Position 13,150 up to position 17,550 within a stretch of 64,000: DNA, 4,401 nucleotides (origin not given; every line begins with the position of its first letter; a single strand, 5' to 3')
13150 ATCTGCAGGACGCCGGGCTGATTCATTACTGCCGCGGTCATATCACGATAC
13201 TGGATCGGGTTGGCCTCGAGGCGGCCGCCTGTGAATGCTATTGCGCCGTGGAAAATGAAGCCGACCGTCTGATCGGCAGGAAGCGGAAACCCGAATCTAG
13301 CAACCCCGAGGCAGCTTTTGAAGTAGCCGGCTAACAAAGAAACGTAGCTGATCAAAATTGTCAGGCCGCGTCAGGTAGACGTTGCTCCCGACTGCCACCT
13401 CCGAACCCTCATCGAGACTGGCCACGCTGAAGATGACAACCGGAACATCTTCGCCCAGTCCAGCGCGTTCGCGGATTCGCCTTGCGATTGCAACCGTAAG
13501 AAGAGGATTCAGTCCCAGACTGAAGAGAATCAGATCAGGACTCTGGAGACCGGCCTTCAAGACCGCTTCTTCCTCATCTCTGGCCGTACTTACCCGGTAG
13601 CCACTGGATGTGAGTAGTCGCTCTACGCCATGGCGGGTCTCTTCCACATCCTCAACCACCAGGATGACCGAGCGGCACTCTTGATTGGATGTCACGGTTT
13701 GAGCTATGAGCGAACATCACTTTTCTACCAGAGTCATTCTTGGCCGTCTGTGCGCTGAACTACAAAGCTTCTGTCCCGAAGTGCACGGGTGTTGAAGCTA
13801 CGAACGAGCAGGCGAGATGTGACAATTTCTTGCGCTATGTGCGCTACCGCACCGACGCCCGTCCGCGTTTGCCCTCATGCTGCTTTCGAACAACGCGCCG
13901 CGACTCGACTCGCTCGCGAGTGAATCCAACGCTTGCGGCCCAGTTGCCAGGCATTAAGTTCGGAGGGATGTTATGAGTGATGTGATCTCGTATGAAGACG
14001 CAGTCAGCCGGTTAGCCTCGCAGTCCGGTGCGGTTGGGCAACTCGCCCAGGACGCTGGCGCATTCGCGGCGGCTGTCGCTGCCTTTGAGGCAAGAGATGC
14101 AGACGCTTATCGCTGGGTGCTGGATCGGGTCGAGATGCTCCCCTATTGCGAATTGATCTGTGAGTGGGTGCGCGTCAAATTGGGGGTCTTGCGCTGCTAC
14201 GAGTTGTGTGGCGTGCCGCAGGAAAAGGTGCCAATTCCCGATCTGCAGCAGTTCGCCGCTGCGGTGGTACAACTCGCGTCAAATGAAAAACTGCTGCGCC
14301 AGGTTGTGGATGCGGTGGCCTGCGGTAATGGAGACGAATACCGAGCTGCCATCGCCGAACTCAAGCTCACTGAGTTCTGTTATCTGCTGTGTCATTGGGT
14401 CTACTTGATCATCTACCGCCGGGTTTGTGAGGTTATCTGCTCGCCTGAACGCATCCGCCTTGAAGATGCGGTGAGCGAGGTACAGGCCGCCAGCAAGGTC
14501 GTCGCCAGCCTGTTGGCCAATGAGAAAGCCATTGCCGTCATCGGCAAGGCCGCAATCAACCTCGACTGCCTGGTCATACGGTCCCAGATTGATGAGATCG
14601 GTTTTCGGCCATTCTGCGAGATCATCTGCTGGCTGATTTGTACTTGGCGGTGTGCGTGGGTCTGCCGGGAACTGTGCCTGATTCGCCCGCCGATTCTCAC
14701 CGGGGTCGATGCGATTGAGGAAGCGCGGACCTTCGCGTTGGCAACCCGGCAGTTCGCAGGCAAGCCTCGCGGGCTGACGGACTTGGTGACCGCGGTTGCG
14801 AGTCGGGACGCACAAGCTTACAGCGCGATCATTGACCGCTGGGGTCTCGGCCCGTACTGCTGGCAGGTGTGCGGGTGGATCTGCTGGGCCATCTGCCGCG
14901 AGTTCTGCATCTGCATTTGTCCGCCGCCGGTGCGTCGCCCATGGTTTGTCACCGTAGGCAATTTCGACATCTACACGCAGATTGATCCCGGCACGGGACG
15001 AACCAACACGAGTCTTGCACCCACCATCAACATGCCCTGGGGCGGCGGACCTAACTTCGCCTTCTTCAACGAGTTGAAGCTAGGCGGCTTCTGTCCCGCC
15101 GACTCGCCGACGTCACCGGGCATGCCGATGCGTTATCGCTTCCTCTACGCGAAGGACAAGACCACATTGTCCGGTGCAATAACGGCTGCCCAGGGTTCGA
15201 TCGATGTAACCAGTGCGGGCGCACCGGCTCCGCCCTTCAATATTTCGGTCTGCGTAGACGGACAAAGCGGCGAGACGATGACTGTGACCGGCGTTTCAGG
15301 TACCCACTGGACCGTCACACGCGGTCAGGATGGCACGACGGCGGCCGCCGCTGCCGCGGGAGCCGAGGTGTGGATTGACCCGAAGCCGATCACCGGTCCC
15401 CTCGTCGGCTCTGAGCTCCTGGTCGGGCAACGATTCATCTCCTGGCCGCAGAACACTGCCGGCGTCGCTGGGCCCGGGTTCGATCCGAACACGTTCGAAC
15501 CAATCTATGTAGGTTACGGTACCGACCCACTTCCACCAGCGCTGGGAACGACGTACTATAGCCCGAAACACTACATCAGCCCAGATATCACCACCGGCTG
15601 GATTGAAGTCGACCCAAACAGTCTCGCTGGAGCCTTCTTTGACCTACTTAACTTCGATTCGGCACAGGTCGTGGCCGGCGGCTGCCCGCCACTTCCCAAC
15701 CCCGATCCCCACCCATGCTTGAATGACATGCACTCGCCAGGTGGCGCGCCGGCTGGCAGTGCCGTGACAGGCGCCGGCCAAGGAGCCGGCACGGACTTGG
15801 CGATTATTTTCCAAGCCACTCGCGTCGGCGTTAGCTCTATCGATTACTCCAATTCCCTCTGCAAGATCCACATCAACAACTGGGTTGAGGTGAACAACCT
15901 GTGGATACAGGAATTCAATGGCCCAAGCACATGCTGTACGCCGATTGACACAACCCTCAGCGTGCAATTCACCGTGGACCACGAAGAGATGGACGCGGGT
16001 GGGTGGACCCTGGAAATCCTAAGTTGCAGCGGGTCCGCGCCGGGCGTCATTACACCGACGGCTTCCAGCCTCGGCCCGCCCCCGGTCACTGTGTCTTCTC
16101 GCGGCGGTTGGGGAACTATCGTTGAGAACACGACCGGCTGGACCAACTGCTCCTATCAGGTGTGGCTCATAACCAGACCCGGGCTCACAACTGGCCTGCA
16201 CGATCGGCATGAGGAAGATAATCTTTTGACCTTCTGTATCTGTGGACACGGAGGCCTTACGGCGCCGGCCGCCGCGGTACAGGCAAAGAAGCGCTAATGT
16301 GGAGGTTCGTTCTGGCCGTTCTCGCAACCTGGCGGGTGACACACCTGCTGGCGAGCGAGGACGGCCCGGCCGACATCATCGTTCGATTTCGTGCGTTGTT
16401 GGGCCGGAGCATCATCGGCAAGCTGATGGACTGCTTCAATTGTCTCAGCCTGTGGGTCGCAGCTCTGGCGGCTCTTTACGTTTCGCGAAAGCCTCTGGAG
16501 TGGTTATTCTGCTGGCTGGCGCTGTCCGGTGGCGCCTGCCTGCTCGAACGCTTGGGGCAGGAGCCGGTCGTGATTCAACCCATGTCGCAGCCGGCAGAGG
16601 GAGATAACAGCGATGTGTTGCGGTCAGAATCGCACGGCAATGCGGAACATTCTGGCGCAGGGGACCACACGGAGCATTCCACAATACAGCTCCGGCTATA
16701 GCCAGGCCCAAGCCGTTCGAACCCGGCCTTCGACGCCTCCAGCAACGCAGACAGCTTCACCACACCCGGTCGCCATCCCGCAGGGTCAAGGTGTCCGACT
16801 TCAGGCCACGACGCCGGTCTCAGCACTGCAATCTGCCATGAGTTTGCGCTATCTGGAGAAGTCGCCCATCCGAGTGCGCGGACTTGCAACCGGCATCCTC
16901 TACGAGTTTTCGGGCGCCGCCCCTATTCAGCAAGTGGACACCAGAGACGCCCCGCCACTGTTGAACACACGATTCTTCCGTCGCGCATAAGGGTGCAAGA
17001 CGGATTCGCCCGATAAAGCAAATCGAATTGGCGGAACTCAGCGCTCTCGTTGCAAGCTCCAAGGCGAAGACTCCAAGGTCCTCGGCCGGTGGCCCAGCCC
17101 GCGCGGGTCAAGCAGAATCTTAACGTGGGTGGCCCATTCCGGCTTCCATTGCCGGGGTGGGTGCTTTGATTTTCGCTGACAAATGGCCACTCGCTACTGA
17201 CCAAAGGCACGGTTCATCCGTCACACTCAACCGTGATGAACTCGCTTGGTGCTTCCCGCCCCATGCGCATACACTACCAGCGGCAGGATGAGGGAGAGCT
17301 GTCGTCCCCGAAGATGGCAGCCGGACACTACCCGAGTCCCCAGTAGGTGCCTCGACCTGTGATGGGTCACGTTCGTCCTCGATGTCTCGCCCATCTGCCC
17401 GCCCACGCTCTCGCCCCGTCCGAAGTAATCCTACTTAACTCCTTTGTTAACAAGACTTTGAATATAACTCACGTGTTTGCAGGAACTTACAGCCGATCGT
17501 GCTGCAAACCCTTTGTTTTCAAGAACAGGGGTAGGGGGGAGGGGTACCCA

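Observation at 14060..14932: Four ~80-aa repeats each ending in a strictly 4-residue-periodic cysteine ladder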

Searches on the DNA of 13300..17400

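Call 86: search_rna_families(source=window, start=13300, end=17400, threshold=evalue, max_evalue=1)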
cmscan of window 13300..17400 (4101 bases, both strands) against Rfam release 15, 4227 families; matches with E-value up to 1: 0.
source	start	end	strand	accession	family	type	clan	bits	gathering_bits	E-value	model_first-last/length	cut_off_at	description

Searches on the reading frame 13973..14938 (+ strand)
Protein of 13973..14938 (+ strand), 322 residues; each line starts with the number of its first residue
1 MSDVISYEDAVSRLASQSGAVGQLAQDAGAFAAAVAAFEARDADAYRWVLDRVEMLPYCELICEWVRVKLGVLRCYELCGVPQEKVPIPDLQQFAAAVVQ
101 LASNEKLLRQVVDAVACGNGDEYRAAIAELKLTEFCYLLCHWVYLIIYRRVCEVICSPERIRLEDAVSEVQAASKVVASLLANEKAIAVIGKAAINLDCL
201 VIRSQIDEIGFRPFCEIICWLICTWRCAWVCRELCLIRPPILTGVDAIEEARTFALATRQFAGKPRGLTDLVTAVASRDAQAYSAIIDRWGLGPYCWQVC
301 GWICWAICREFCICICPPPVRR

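Call 56: search_solved_structures(query=window:13973-14938:+, max_evalue=10)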
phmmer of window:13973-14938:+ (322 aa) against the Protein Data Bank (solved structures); distinct sequences matched with E-value up to 10: 0.

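Call 68: search_dna_similar(query=window:13973-14938:+, collection=phages, mode=protein, max_evalue=1, max_rows=10)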
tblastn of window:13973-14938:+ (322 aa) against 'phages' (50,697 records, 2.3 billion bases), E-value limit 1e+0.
No match.

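Call 82: predict_structure(alignment_id=A5)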
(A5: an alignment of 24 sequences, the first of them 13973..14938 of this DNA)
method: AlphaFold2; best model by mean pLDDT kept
length: 322 residues; sequences in the alignment: 24
mean_pLDDT: 91.2   pTM: 0.89
mean pLDDT of the five models: 91.2, 90.8, 90.8, 90.7, 90.5
residues with pLDDT >= 90: 256; 70-90: 45; 50-70: 17; < 50: 4
segments of 3 or more residues with pLDDT < 50: 1-3
pLDDT, mean of each block of 10 residues (from residue 1): 66 95 97 95 95 97 95 90 76 98 98 95 97 95 93 90 91 98 97 95 97 96 94 75 70 93 89 94 93 90 94 89 43
secondary structure, 60 per line:
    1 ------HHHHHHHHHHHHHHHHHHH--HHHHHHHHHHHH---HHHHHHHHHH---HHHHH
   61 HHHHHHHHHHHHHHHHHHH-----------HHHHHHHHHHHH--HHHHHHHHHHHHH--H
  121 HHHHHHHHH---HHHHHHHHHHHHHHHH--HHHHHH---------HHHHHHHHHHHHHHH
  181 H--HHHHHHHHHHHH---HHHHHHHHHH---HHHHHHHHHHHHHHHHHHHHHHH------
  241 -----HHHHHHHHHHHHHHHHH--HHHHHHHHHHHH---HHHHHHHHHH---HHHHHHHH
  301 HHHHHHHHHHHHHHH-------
elements in order: H7-25 H28-39 H43-52 H56-79 H91-102 H105-117 H120-129 H133-148 H151-156 H166-181 H184-195 H199-208 H212-234 H246-262 H265-276 H280-289 H293-315

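Call 84: fold_search(model_id=the predicted structure, library=pdb)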
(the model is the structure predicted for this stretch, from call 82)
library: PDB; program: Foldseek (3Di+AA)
matches with E <= 10: 260; with E <= 0.001: 0
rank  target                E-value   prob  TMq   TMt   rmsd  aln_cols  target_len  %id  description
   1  6z0c_A                3.6e-01  0.12  0.12  0.16  19.0       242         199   13  Structure of in silico modelled artificial Maquette-3 protein (released 2021-03-17)
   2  6z0c_C                5.3e-01  0.08  0.11  0.15  18.9       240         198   12  Structure of in silico modelled artificial Maquette-3 protein (released 2021-03-17)
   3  9hhq                  5.3e-01  0.08  0.16  0.15  19.8       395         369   12  Human monocarboxylate transporter 10 (released 2025-03-26)
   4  8y65                  6.3e-01  0.05  0.12  0.10  22.1       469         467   12  Cryo-EM structure of human urate transporter GLUT9 bound to substrate urate (released 2024-06-19)
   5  8qkd                  6.8e-01  0.10  0.15  0.16  17.3       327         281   11  X-ray crystal structure of a de novo designed single-chain parallel coiled-coil alpha-helical barrel with 5 inner helice (released 2024-07-03)
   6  7p5j_A                7.1e-01  0.04  0.11  0.09  30.3       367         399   11  Cryo-EM structure of human TTYH1 in GDN (released 2021-08-11)
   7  6t1z                  8.5e-01  0.08  0.18  0.15  20.2       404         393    9  LmrP from L. lactis, in an outward-open conformation, bound to Hoechst 33342 (released 2020-07-29)
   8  1qoy                  9.3e-01  0.04  0.13  0.13  29.7       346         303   11  E.coli Hemolysin E (HlyE, ClyA, SheA) (released 2000-01-23)
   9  8otz_BR               9.3e-01  0.02  0.10  0.08  40.6       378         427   10  48-nm repeat of the native axonemal doublet microtubule from bovine sperm (released 2023-11-22)
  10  4zwb_A                1.0e+00  0.11  0.21  0.17  16.3       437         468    7  Crystal structure of maltose-bound human GLUT3 in the outward-occluded conformation at 2.4 angstrom (released 2015-07-22)
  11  4pho_C                1.0e+00  0.05  0.13  0.14  27.5       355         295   12  ClyA CC6/264 ox (2-303) (released 2014-09-24)
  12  8iyj_b5               1.1e+00  0.02  0.08  0.08  37.5       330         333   13  Cryo-EM structure of the 48-nm repeat doublet microtubule from mouse sperm (released 2023-07-05)
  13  4iaq                  1.1e+00  0.03  0.11  0.10  26.1       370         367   10  Crystal structure of the chimeric protein of 5-HT1B-BRIL in complex with dihydroergotamine (PSI Community Target) (released 2013-03-13)
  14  7rtu_B                1.1e+00  0.02  0.09  0.09  33.1       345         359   14  Cryo-EM structure of a TTYH2 trans-dimer (released 2021-08-25)
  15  7udn_B                1.1e+00  0.07  0.12  0.14  19.8       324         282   10  Crystal structure of designed helical repeat protein RPB_PLP1_R6 in alternative conformation 2 (released 2023-03-22)
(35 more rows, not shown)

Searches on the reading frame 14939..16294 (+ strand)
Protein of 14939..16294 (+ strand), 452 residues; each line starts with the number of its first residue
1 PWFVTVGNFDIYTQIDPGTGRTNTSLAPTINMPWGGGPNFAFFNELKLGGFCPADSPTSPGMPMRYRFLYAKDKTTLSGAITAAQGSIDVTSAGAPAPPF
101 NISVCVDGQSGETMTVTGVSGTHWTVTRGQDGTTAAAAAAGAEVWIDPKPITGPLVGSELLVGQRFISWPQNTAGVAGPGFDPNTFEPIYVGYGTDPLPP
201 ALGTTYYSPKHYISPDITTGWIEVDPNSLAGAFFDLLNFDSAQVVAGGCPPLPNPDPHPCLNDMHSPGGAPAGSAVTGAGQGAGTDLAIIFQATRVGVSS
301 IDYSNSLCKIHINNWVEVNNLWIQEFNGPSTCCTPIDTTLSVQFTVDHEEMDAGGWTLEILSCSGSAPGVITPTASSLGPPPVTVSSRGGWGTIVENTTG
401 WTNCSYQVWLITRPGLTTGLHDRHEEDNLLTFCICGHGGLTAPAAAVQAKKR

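Call 57: search_solved_structures(query=window:14939-16294:+, max_evalue=10)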
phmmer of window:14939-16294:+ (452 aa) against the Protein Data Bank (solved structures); distinct sequences matched with E-value up to 10: 5.
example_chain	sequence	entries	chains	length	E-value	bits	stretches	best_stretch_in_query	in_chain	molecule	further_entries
2wsc_E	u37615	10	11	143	0.0012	21.2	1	89-194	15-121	PHOTOSYSTEM I REACTION CENTER SUBUNIT IV A, CHLOROPLASTIC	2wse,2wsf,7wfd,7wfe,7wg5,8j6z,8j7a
9gbi_E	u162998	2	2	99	0.021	17.2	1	127-194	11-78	Photosystem I reaction center subunit IV B, chloroplastic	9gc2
8bcv_E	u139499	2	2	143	0.3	13.4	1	133-194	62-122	Photosystem I reaction center subunit IV | Photosystem I reaction center subunit IV A, chloroplastic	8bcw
5vt3_A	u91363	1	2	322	0.91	11.8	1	129-181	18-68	Thioredoxin reductase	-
5usx_A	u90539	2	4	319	0.92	11.8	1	129-181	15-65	Thioredoxin reductase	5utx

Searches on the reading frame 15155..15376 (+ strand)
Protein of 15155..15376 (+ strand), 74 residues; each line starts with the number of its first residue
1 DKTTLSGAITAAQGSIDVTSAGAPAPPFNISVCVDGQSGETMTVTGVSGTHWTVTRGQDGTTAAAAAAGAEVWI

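Call 42: search_protein_families(library=pfam, proteins=[window:15155-15376:+], max_evalue=10)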
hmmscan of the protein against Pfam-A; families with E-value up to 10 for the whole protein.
window:15155-15376:+ (74 aa): 1 family
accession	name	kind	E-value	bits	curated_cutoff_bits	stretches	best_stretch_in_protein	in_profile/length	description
PF06112.16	Herpes_capsid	-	1.4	9.5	25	1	7-70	86-145/172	Gammaherpesvirus capsid protein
